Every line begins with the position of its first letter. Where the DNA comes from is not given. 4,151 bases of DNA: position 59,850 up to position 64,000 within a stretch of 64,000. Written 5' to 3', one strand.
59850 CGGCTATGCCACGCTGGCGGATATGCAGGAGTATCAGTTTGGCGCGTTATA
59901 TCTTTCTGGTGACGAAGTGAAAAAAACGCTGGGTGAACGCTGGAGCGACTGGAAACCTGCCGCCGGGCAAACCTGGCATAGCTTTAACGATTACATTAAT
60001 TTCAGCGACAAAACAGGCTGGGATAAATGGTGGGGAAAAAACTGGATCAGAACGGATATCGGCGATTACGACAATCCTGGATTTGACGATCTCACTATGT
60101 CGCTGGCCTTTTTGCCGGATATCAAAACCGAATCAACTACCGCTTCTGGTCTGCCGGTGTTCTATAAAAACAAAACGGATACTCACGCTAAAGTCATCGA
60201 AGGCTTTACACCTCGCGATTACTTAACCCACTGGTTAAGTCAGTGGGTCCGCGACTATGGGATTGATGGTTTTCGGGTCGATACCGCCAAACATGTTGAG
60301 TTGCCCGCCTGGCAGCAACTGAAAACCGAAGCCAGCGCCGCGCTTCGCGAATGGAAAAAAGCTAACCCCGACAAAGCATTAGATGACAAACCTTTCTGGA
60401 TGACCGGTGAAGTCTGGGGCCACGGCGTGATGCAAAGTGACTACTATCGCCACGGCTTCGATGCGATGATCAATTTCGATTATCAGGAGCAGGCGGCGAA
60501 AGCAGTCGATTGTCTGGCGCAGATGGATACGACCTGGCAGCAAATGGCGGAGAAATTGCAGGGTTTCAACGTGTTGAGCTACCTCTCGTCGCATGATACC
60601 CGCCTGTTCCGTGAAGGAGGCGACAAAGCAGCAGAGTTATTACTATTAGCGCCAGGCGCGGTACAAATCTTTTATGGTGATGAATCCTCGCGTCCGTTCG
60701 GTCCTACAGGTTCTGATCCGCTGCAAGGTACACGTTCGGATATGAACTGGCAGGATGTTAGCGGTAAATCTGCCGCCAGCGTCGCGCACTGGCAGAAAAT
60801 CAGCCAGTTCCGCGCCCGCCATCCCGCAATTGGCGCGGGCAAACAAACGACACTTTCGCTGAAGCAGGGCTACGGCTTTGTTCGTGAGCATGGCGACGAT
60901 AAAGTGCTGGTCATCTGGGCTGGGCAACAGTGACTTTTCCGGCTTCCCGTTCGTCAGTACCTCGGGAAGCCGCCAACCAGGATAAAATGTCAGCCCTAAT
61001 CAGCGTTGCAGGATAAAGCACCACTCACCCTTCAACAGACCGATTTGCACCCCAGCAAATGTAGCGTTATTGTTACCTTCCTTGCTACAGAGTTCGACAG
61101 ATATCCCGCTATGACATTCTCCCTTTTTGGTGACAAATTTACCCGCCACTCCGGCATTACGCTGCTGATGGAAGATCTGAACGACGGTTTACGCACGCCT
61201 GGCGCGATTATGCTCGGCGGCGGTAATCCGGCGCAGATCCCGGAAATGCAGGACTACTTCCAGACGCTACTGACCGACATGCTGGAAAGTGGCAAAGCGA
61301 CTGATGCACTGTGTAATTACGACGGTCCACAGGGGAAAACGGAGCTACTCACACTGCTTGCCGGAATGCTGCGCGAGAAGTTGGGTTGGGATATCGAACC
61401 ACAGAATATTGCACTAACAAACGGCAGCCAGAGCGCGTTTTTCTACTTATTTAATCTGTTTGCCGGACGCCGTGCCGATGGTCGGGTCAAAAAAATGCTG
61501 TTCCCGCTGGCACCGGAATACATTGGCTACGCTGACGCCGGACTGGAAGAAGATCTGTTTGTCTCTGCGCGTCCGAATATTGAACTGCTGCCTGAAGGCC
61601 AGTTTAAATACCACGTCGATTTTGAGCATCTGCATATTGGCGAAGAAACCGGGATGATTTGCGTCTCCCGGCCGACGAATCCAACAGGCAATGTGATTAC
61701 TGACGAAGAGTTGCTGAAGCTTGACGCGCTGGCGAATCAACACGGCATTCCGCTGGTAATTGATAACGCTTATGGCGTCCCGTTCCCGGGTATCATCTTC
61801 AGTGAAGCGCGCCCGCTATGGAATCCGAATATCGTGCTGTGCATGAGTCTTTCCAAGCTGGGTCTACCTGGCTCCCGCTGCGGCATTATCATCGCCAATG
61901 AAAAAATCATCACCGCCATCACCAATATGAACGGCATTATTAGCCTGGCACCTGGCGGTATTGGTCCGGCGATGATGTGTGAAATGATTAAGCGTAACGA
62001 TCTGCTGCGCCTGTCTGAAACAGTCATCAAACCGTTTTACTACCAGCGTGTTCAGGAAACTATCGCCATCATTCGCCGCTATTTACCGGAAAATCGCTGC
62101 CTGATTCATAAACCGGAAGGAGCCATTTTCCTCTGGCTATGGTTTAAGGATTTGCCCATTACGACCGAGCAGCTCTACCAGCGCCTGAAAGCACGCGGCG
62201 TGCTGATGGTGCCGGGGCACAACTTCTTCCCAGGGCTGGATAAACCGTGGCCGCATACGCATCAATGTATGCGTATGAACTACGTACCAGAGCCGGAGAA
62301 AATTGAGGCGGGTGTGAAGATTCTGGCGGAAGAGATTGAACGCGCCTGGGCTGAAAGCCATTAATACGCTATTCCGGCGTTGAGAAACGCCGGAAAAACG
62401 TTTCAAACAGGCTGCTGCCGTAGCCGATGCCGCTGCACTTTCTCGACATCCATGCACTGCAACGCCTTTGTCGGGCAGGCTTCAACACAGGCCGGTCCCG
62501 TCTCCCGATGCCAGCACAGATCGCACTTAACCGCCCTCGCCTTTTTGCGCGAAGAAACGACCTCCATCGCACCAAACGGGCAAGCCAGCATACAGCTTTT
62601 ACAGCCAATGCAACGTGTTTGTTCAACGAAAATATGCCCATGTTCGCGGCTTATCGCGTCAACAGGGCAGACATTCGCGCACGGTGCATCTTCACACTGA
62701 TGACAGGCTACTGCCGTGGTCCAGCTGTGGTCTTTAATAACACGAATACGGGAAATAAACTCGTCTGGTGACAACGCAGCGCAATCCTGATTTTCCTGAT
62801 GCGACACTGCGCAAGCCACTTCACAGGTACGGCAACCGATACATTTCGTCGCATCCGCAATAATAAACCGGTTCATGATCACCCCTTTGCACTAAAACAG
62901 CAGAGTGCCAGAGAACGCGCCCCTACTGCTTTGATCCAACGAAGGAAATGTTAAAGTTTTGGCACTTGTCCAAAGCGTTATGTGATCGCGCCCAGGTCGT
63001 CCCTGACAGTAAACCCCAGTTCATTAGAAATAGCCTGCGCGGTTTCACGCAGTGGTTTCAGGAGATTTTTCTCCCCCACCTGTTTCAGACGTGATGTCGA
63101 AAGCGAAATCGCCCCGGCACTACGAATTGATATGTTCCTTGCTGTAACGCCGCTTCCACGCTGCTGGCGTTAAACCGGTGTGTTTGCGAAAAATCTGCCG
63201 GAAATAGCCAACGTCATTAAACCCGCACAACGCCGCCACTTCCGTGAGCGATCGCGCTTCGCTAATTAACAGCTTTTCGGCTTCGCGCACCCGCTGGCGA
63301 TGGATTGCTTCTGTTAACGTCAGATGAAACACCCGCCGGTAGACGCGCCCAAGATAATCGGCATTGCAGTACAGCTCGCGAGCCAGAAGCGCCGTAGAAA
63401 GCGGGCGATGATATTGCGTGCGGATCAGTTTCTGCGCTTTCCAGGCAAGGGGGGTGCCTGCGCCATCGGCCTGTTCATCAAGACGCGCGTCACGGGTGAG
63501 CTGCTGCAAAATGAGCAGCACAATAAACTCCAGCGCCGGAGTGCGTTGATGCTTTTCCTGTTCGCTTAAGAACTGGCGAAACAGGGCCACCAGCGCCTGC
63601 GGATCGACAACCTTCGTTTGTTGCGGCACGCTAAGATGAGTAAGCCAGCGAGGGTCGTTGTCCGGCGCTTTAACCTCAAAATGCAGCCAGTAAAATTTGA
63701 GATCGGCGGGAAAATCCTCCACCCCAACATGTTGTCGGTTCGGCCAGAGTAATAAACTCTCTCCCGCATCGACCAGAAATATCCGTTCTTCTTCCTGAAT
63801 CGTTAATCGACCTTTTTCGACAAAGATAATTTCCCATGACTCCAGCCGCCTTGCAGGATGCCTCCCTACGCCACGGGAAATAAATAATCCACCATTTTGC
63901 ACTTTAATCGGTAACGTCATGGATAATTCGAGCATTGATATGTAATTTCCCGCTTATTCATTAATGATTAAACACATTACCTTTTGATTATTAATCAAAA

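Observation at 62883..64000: AraC-family regulator and AT-rich region at the right edge where the IclR-type yiaJ was expected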

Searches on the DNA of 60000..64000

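Call 57: search_rna_families(source=window, start=60000, end=64000, threshold=gathering)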
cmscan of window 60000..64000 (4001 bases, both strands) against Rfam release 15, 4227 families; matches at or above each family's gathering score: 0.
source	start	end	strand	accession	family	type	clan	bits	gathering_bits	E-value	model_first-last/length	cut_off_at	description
